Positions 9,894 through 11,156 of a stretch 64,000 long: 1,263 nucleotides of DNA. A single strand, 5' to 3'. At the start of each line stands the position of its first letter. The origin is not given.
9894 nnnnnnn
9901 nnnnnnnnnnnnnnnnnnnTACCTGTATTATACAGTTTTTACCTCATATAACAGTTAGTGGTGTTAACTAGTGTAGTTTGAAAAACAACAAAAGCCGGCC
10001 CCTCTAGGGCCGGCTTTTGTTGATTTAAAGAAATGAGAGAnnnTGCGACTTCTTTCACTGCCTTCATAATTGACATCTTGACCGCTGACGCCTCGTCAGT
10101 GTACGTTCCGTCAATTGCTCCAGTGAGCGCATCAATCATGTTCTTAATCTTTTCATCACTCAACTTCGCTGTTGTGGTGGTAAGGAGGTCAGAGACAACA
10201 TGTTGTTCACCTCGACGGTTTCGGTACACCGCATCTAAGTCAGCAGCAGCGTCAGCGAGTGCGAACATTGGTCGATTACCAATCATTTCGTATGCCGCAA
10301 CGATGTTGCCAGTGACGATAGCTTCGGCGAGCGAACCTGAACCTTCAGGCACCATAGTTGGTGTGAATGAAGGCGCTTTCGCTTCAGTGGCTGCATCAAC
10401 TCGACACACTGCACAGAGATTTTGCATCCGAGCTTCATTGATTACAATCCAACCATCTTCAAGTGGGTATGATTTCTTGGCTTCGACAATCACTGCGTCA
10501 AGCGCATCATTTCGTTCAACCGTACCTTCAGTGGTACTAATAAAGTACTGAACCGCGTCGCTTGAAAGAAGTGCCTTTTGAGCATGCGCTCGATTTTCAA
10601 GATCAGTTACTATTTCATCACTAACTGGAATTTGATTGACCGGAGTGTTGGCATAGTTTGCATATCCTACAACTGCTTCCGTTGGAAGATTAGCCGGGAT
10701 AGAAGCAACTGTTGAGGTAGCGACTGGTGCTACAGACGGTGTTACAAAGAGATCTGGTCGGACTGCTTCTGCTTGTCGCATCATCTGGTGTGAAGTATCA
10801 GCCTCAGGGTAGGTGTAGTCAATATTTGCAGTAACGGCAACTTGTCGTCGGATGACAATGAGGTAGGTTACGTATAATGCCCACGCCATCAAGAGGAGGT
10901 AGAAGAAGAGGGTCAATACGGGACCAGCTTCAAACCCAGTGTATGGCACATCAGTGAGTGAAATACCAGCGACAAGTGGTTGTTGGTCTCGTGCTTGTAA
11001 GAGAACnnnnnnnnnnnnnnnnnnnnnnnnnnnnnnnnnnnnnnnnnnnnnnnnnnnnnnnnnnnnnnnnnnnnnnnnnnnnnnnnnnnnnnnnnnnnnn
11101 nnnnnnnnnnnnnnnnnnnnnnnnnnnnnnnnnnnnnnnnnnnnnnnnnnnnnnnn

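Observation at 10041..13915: Sortase with a near-consensus promoter, followed by a large substrate-like protein whose LPXTG-like sorting signal (VPYTG + TM + RRQ) is internal and followed by a 266-aa cytoplasmic domain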

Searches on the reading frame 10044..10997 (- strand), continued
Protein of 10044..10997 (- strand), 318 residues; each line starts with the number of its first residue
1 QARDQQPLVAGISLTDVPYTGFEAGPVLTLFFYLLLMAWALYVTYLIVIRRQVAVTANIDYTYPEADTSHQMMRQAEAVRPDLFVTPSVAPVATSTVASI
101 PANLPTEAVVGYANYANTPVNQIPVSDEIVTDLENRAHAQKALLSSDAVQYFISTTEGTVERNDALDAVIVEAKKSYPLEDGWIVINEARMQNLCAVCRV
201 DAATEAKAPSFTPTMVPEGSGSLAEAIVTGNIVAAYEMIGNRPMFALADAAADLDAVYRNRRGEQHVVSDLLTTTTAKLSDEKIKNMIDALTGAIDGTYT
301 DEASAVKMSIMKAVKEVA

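Call 48: fold_search(model_id=the predicted structure, library=pdb)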
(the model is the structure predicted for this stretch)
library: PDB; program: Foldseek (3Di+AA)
matches with E <= 10: 114; with E <= 0.001: 0
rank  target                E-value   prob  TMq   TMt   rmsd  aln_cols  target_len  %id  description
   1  8umv_D                9.9e-03  1.00  0.23  0.22  14.8       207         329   12  Atomic model of the human CTF18-RFC-PCNA-DNA ternary complex with narrow PCNA opening state I (state 5) (released 2024-05-08)
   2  3glg_D                1.2e-01  0.98  0.29  0.26  13.2       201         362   17  Crystal Structure of a Mutant (gammaT157A) E. coli Clamp Loader Bound to Primer-Template DNA (released 2009-05-26)
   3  3zh9                  2.2e-01  0.89  0.25  0.23  15.6       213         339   12  Bacillus subtilis DNA clamp loader delta protein (YqeN) (released 2013-04-03)
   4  1a5t                  7.6e-01  0.47  0.26  0.26  15.1       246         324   10  CRYSTAL STRUCTURE OF THE DELTA PRIME SUBUNIT OF THE CLAMP-LOADER COMPLEX OF ESCHERICHIA COLI DNA POLYMERASE III (released 1998-05-27)
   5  9a80_B                8.8e-01  0.82  0.25  0.24   6.5       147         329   12  Integrative model of CLPC-HOLB by crosslinking MS and deep learning (released 2024-09-18)
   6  8val_E                1.3e+00  0.69  0.28  0.27  11.3       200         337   11  Structure of the E. coli clamp loader bound to the beta clamp in a Open-DNAp/t conformation (released 2024-03-27)
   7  8fs6_E                1.5e+00  0.13  0.15  0.14  15.3       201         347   11  Structure of S. cerevisiae Rad24-RFC loading the 9-1-1 clamp onto a 10-nt gapped DNA in step 4 (partially closed 9-1-1 (released 2023-06-14)
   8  7tfj_E                1.5e+00  0.12  0.15  0.14  14.7       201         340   12  Atomic model of S. cerevisiae clamp-clamp loader complex PCNA-RFC bound to DNA with a closed clamp ring (released 2022-11-16)
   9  8fs8_E                1.9e+00  0.12  0.15  0.15  16.6       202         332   10  Structure of S. cerevisiae Rad24-RFC loading the 9-1-1 clamp onto a 5-nt gapped DNA (9-1-1 encircling fully bound DNA) (released 2023-06-14)
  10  8fs7_E                1.9e+00  0.10  0.17  0.16  17.5       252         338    8  Structure of S. cerevisiae Rad24-RFC loading the 9-1-1 clamp onto a 10-nt gapped DNA in step 5 (closed 9-1-1 and stabl (released 2023-06-14)
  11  7rkc_B                2.0e+00  0.07  0.13  0.17  16.1       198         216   13  Computationally designed tunable C2 symmetric tandem repeat homodimer, D_3_633 (released 2022-05-18)
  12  8bw8_D                2.0e+00  0.13  0.18  0.20  13.8       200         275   14  Crystal structure of the dCNK-SAM-CRIC-PDZ/dHYP-SAM complex (released 2024-02-21)
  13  8efy_M                2.3e+00  0.75  0.21  0.21  13.8       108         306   10  Structure of double homo-hexameric AAA+ ATPase RuvB motors (released 2023-05-10)
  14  6kdv_C                2.3e+00  0.06  0.13  0.15  17.2       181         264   12  Crystal structure of TtCas1-DNA complex (released 2019-12-18)
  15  8va9_A                2.4e+00  0.06  0.14  0.18  19.5       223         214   12  Crystal structure of FeII/MnII CtCADD from Chlamydia trachomatis (released 2024-11-06)
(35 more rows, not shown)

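Call 58: search_protein_families(library=pfam, alignment_id=A2, max_evalue=1)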
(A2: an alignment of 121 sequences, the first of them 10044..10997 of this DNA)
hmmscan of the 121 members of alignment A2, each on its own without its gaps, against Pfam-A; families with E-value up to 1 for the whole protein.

A. member 1, window:10044-10997:- (318 aa): 1 family
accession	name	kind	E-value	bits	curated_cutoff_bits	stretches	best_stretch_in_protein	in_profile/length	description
PF05436.16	MF_alpha_N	-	0.017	15.4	22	1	88-128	18-59/88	Mating factor alpha precursor N-terminus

B. families by the number of members that match (of 121 scanned): 92 families (the first 25 are shown)
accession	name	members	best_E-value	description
PF18644.7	Phage_int_SAM_6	4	0.0064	Phage integrase SAM-like domain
PF13987.11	YedD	4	0.052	YedD-like protein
PF24528.1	Ig_ADGRF3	3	0.0032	Adhesion G-protein coupled receptor F3-like, Ig-like domain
PF14479.11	HeLo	3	0.01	Prion-inhibition and propagation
PF18855.6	baeRF_family11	3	0.015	Bacterial archaeo-eukaryotic release factor family 11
PF13499.12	EF-hand_7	2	0.0056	EF-hand domain pair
PF02463.25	SMC_N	2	0.0096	RecF/RecN/SMC N terminal domain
PF07900.17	DUF1670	2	0.014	Protein of unknown function (DUF1670)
PF07921.17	Fibritin_C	2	0.015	Fibritin C-terminal region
PF25690.1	Phage_gp49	2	0.024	Mycobacteriophage L5/D29 gene 49 protein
PF01155.25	HypA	2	0.025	Hydrogenase/urease nickel incorporation, metallochaperone, hypA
PF10342.15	Kre9_KNH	2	0.029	Kre9/KNH-like N-terminal Ig-like domain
PF06754.17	PhnG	2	0.038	Phosphonate metabolism protein PhnG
PF15798.10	PRAS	2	0.039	Proline-rich AKT1 substrate 1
PF23124.1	Xre_MbcA_ParS-like_N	2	0.044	Antitoxin Xre/MbcA/ParS-like, N-terminal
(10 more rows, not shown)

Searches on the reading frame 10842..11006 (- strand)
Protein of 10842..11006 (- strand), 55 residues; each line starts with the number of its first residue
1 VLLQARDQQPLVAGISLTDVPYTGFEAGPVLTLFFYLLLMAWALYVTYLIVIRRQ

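Call 49: find_homologous_proteins(query=window:10842-11006:-, max_evalue=10)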
Query seq(55 aa) (55 aa): 1 proteins with E <= 10 among 1 candidates.
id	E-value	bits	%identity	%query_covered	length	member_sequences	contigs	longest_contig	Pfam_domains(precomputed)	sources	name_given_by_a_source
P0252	1.8e-3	36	81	47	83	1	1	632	-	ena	-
